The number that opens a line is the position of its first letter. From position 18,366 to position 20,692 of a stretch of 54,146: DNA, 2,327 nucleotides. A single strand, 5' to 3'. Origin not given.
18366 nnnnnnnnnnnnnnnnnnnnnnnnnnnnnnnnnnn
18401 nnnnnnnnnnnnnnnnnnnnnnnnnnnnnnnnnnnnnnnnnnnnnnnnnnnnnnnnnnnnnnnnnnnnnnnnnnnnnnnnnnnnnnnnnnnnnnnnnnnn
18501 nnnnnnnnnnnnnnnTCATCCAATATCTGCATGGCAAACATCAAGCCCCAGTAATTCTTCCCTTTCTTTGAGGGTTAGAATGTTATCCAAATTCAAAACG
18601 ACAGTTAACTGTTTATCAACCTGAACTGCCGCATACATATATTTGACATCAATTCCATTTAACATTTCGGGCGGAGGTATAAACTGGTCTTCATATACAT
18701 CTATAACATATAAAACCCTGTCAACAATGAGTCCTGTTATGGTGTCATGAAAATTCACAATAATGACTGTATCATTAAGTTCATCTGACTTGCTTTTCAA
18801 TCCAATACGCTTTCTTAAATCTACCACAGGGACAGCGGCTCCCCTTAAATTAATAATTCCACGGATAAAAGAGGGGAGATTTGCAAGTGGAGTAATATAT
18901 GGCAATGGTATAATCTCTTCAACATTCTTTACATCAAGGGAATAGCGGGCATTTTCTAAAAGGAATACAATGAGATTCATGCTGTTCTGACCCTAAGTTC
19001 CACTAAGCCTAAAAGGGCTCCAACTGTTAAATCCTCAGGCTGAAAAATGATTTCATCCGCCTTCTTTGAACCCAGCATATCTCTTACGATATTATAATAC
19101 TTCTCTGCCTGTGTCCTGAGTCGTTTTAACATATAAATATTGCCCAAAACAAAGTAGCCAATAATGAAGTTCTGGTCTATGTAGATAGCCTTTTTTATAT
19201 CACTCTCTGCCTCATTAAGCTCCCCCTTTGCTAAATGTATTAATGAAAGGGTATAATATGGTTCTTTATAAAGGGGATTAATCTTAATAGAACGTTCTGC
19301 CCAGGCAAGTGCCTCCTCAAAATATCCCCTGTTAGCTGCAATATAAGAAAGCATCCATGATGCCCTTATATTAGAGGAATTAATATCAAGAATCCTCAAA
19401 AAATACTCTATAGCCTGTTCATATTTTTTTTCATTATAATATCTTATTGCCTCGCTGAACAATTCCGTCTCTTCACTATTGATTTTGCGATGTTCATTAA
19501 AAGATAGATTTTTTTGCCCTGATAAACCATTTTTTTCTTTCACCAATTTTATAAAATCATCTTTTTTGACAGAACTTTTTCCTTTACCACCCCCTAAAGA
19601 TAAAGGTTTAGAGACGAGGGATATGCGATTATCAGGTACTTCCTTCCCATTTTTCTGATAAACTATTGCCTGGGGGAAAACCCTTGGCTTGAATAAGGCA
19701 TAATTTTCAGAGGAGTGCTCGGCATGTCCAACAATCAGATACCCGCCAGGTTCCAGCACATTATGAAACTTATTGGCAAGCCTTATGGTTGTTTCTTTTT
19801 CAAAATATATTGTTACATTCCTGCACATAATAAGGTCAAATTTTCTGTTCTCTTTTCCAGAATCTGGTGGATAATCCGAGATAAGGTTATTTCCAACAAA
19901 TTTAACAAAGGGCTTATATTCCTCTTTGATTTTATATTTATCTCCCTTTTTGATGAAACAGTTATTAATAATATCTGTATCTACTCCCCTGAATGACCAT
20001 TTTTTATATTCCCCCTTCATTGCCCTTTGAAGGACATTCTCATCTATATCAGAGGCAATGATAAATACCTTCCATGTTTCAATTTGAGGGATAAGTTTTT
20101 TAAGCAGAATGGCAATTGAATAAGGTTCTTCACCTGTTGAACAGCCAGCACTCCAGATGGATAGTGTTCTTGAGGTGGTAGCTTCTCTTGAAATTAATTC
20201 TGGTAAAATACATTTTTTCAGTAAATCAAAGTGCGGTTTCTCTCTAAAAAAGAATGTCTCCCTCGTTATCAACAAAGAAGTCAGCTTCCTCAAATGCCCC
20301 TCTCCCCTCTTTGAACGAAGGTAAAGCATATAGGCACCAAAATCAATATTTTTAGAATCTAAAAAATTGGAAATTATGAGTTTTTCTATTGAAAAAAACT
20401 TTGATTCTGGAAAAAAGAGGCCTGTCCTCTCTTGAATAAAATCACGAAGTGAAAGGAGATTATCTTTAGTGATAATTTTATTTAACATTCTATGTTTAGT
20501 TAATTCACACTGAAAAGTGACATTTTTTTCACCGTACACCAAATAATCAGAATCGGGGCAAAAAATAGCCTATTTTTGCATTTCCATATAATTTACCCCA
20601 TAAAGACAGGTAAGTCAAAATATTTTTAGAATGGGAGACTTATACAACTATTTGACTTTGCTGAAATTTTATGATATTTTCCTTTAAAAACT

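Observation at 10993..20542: Complete Wsp-like chemosensory operon with a haem-c (CxxCH) chemoreceptor and a diguanylate cyclase output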

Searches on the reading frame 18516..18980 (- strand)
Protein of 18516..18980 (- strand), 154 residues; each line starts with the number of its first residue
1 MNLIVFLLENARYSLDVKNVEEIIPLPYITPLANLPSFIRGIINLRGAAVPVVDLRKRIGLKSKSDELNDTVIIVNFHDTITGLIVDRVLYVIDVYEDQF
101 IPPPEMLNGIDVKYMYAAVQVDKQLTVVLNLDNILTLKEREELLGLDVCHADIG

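Call 3: search_protein_families(library=pfam, proteins=[window:18516-18980:-], max_evalue=0.01)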
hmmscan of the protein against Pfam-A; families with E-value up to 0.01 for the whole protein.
window:18516-18980:- (154 aa): 1 family
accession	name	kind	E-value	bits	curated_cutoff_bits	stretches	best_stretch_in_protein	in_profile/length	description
PF01584.24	CheW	-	1.4e-30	106.2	23.5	1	3-137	2-136/138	CheW-like domain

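Call 4: search_protein_families(library=ncbifam, proteins=[window:18516-18980:-], max_evalue=0.01)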
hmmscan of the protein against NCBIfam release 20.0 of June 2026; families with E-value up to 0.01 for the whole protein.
window:18516-18980:- (154 aa): 1 family
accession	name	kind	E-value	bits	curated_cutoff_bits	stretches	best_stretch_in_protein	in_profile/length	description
NF007903.0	PRK10612.1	equivalog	7.4e-24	84.4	260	1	3-140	19-156/167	chemotaxis protein CheW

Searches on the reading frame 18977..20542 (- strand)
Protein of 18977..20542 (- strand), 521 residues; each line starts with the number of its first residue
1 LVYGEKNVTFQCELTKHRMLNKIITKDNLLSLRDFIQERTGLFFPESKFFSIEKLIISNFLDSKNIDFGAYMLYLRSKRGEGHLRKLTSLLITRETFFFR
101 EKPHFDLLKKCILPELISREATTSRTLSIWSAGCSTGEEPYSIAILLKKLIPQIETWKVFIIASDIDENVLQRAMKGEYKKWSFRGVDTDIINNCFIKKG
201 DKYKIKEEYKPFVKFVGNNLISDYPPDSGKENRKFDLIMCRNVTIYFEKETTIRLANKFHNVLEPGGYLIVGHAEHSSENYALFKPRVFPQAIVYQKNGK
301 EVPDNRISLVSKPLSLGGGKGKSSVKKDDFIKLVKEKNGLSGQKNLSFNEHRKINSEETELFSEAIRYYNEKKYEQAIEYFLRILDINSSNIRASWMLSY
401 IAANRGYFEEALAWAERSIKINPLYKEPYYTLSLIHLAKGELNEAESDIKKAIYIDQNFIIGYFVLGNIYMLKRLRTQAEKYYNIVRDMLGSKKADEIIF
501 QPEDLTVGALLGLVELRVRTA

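Call 3: search_protein_families(library=pfam, proteins=[window:18977-20542:-], max_evalue=0.01)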
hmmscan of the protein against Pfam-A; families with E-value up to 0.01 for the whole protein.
window:18977-20542:- (521 aa): 16 families
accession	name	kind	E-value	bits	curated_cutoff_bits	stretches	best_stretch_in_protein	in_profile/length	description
PF01739.24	CheR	-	8.8e-53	179.1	27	1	95-285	2-187/195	CheR methyltransferase, SAM binding domain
PF07719.23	TPR_2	-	9.5e-15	53.9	27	1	361-390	4-33/34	Tetratricopeptide repeat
PF13181.12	TPR_8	-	1.5e-12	47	25.7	1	429-458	4-33/34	Tetratricopeptide repeat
PF00515.34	TPR_1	-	8.1e-10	38.5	27.8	1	368-391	11-34/34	Tetratricopeptide repeat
PF13432.12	TPR_16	-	3.3e-05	24.7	32.7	1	364-423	3-62/65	Tetratricopeptide repeat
PF13414.12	TPR_11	-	3.8e-05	23.7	26.8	0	436-471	4-39/42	TPR repeat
PF13431.12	TPR_17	-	0.00019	21.9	24.4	0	416-446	3-33/34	Tetratricopeptide repeat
PF14559.12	TPR_19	-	0.00053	20.7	25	0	371-424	4-57/68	Tetratricopeptide repeat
PF13424.12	TPR_12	-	0.001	19.7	30.1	0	407-453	25-72/77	Tetratricopeptide repeat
PF08242.18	Methyltransf_12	-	0.0011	20.1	30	1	218-269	56-98/98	Methyltransferase domain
PF13847.12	Methyltransf_31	-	0.0011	19.1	27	0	211-281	72-119/145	Methyltransferase domain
PF13374.12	TPR_10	-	0.0012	19.3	27.5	0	398-421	8-31/42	Tetratricopeptide repeat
PF13428.12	TPR_14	-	0.0017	19.3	23.5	0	394-431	3-40/44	Tetratricopeptide repeat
PF13649.12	Methyltransf_25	-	0.0034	18.5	27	0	230-267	60-97/97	Methyltransferase domain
PF12895.13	ANAPC3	-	0.0062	17.2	27.2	0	357-394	22-60/82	Anaphase-promoting complex, cyclosome, subunit 3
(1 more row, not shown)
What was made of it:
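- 18977..20542 (-): cheR-TPR: CheR methyltransferase domain (aa 95-285, nt 19688-20260) fused to C-terminal TPR repeats (aa ~352-484, nt 19091-19489). The ORF opens at TTG 20542; the likely true start is ATG 20488 (Met19). Pfam CheR 8.8e-53 and TPR_2/TPR_8/TPR_1 above cut-off (call 3).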

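Call 4: search_protein_families(library=ncbifam, proteins=[window:18977-20542:-], max_evalue=0.01)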
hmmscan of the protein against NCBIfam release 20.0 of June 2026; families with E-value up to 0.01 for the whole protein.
window:18977-20542:- (521 aa): 11 families
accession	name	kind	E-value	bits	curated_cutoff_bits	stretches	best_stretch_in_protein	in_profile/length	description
NF007902.0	PRK10611.1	equivalog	9.6e-36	123.5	435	1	28-279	26-268/287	protein-glutamate O-methyltransferase CheR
TIGR02917.1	PEP_TPR_lipo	equivalog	7.6e-09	34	312.2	1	351-484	491-625/899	XrtA/PEP-CTERM system TPR-repeat protein PrsT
NF040959.1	MamA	equivalog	7.6e-07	28.8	200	1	352-471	65-184/204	magnetosome protein MamA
TIGR02552.1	LcrH_SycD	equivalog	8.9e-06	25.5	104.8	1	352-457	11-117/136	SycD/LcrH family type III secretion system chaperone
TIGR02521.1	type_IV_pilW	equivalog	1.7e-05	24.5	154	0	431-484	36-89/234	type IV pilus biogenesis/stability protein PilW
NF033762.1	social_mot_Tgl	equivalog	0.0001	21.8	225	1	374-484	82-194/252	social motility TPR repeat lipoprotein Tgl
TIGR03302.1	OM_YfiO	subfamily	0.00022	20.8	81.4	1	352-439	27-117/239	outer membrane protein assembly factor BamD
TIGR00990.1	3a0801s09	subfamily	0.00024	19.9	757.25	1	399-469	372-442/615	mitochondrial import receptor subunit TOM70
NF008757.0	PRK11788.1-5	equivalog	0.0026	17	363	0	365-422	187-244/388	lipopolysaccharide assembly protein LapB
NF053607.1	CHU_0125_OmpA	equivalog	0.0031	16.1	620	1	360-460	21-121/639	CHU_0125 family OmpA-like outer membrane integrity protein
NF047558.1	TPR_END_plus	domain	0.0041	17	32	0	399-427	6-34/56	TPR end-of-group domain-containing protein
